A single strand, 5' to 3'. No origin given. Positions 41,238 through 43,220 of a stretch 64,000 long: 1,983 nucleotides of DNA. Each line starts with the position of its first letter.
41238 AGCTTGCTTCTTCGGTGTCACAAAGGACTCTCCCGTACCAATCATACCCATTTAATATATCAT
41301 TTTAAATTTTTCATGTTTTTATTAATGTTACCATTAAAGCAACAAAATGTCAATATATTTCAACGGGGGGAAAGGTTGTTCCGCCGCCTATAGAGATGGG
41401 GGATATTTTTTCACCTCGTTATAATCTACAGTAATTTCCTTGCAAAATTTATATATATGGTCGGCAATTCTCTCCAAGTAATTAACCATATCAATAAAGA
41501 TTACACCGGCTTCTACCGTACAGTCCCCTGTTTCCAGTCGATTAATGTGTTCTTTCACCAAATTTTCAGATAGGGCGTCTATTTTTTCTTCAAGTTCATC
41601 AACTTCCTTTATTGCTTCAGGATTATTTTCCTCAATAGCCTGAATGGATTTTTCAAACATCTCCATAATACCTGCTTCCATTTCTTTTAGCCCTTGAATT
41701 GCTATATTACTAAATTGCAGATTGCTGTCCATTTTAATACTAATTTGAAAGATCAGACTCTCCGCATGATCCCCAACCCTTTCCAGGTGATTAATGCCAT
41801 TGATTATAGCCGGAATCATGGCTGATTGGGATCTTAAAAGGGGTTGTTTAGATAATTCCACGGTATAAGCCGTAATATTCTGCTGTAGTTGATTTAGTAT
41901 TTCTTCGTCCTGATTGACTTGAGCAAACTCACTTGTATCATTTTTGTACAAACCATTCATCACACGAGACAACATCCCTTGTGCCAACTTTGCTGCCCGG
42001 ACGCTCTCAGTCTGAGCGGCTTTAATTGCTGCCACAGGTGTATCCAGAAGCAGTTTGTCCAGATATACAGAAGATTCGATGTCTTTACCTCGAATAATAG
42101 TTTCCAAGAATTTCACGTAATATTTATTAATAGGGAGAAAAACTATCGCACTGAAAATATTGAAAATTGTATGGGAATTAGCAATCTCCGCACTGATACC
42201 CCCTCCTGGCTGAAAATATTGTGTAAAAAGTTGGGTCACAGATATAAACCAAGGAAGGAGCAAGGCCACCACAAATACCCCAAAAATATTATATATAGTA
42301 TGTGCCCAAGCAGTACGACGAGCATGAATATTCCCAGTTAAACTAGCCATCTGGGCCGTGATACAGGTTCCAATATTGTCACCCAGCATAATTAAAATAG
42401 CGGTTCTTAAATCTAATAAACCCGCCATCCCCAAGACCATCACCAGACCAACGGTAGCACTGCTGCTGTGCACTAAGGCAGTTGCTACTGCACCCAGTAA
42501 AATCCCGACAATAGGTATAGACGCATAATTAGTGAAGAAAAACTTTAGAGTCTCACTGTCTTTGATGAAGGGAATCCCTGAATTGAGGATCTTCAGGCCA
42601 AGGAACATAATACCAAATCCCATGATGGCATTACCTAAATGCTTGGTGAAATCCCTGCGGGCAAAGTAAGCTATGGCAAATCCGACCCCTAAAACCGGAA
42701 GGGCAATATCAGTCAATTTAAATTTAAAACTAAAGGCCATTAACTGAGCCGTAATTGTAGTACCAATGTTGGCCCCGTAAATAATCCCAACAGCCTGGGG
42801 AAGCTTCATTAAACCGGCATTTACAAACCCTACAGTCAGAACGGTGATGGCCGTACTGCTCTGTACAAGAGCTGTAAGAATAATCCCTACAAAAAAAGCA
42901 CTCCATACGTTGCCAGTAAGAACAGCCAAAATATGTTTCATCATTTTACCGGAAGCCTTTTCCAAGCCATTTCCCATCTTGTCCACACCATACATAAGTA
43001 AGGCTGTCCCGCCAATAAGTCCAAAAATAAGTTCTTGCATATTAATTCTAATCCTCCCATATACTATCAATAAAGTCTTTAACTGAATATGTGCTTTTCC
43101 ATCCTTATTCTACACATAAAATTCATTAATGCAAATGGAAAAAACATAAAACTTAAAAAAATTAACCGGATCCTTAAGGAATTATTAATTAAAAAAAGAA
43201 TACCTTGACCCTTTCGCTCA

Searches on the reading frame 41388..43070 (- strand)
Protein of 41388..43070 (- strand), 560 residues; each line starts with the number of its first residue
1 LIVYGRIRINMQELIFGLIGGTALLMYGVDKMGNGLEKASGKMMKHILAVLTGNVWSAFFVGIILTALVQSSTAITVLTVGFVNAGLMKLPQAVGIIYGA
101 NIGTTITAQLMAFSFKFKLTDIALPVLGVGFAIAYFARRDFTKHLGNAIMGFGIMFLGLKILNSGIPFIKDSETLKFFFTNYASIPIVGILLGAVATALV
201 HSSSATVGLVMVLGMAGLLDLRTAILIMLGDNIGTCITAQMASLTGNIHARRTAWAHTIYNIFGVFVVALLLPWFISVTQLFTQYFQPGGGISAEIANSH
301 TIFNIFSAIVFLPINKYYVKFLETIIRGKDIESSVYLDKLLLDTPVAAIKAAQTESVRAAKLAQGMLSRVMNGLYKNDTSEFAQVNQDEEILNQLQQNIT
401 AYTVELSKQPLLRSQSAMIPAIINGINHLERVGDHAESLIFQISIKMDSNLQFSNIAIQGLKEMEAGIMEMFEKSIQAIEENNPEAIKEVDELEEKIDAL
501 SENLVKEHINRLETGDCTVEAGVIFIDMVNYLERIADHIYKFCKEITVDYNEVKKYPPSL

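Call 5: search_protein_families(library=pfam, proteins=[window:41388-43070:-])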
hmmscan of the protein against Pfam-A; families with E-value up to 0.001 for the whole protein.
window:41388-43070:- (560 aa): 3 families
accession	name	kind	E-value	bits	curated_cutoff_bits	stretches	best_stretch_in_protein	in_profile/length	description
PF02690.20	Na_Pi_cotrans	-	1e-58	197.6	29.1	2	24-163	1-136/137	Na+/Pi-cotransporter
PF01895.24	PhoU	-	1.8e-28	99.2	23.5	2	461-545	1-88/89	PhoU domain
PF01865.21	PhoU_div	-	3.4e-05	23.7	24.4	1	355-548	19-210/214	Protein of unknown function DUF47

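Call 21: find_encoding_contigs(protein=window:41388-43070:-, flank=5000, max_places=10)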
Protein window:41388-43070:- (560 aa): no gene with exactly this product is on record in the collection.

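Call 24: find_encoding_contigs(protein=window:41388-43040:-, flank=5000, max_places=10)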
Protein window:41388-43040:- (550 aa): 1 contig read that carries it; 1 place shown.
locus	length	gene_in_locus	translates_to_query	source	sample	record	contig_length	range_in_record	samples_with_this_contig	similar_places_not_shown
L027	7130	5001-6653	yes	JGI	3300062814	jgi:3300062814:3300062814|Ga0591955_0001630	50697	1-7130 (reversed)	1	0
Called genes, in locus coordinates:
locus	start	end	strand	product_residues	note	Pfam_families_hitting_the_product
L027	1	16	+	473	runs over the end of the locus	PF13230:GATase_4 (weak), PF13522:GATase_6, PF13537:GATase_7, PF00156:Pribosyltran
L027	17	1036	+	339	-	PF00586:AIRS, PF02769:AIRS_C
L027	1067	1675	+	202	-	PF00551:Formyl_trans_N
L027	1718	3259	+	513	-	PF02142:MGS, PF01808:AICARFT_IMPCHas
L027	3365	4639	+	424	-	PF02844:GARS_N, PF01071:GARS_A, PF02786:CPSase_L_D2 (weak), PF08442:ATP-grasp_2 (weak), PF13549:ATP-grasp_5 (weak), PF02222:ATP-grasp, PF02843:GARS_C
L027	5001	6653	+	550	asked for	PF02690:Na_Pi_cotrans, PF01895:PhoU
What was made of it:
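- Tried and rejected: The upstream Na/Pi-PhoU protein gave nothing with the TTG start (call 21) and 1 contig with the ATG start (call 24).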
